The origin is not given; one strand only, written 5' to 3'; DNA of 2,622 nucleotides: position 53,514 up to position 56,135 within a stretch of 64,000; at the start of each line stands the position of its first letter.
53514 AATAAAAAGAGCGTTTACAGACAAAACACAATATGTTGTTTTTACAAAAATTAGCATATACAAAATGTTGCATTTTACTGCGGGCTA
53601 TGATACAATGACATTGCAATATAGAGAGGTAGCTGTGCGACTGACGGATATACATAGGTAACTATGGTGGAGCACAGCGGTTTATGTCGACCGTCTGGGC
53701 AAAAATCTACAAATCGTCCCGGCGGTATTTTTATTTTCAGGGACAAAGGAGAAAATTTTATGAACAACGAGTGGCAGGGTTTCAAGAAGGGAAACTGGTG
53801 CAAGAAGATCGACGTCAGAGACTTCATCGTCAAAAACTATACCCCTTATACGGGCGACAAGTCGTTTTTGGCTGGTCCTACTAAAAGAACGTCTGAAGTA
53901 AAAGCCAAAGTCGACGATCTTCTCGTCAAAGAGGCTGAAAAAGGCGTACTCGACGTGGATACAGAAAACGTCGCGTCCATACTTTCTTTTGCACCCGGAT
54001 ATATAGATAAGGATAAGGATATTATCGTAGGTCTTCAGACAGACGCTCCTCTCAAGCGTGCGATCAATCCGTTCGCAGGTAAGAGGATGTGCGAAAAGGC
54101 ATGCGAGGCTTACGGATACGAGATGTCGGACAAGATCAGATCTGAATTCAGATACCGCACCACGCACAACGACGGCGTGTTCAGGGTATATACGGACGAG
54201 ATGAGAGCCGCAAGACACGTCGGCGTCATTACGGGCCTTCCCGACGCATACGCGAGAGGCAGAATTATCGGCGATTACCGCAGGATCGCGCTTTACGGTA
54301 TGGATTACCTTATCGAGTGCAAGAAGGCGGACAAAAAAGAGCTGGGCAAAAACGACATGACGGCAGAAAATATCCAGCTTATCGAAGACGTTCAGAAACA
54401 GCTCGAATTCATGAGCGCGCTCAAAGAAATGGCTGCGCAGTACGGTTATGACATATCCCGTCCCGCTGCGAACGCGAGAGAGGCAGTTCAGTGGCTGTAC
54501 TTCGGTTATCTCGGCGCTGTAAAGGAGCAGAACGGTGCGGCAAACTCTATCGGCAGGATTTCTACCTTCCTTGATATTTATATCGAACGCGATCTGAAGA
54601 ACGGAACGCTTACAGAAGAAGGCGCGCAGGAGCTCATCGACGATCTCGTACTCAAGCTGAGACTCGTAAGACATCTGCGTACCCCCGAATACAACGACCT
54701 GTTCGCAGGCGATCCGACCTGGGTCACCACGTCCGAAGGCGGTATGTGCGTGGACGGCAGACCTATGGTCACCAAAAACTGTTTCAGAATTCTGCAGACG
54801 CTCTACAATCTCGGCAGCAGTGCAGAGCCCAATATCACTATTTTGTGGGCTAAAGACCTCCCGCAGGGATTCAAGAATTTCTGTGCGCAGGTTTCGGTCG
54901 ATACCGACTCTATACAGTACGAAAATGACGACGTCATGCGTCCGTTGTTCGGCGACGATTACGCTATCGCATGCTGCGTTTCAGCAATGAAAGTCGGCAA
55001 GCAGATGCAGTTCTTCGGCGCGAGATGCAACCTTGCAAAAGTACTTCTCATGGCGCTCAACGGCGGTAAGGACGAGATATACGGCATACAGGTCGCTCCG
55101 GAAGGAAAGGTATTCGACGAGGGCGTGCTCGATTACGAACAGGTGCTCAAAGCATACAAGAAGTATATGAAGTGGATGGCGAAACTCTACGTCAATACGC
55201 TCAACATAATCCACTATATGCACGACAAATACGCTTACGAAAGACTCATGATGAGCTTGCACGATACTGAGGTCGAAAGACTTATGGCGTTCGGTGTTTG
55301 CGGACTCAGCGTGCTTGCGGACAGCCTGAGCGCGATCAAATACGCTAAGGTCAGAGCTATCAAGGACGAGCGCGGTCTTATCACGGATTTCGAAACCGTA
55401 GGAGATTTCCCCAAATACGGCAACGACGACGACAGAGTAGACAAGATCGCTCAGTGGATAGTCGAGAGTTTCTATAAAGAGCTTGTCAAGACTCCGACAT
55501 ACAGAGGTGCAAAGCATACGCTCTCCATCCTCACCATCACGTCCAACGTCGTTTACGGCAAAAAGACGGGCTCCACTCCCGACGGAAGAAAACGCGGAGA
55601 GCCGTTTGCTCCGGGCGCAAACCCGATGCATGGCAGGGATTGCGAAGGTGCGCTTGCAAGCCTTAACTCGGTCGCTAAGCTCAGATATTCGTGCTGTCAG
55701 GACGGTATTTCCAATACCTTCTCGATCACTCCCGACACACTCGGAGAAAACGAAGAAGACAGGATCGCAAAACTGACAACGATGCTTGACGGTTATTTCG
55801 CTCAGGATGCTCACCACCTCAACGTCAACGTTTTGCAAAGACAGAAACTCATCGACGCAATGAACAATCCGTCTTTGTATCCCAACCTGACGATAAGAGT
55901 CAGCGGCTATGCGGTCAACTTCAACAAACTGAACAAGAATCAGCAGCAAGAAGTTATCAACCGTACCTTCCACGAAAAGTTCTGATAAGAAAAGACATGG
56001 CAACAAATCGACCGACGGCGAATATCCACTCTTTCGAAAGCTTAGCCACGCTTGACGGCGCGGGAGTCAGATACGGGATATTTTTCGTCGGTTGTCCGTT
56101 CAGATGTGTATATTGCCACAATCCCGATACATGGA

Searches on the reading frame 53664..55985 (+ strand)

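Call 89: search_protein_families(library=pfam, proteins=[window:53664-55985:+], max_evalue=0.00001)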
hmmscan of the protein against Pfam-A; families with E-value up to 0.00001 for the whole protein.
window:53664-55985:+ (773 aa): 2 families
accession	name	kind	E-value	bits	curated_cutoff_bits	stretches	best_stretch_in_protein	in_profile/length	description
PF02901.20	PFL-like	-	3.2e-205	684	24.3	1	47-632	3-647/647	Pyruvate formate lyase-like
PF01228.26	Gly_radical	-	3.7e-37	127.5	22.2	1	648-754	1-106/106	Glycine radical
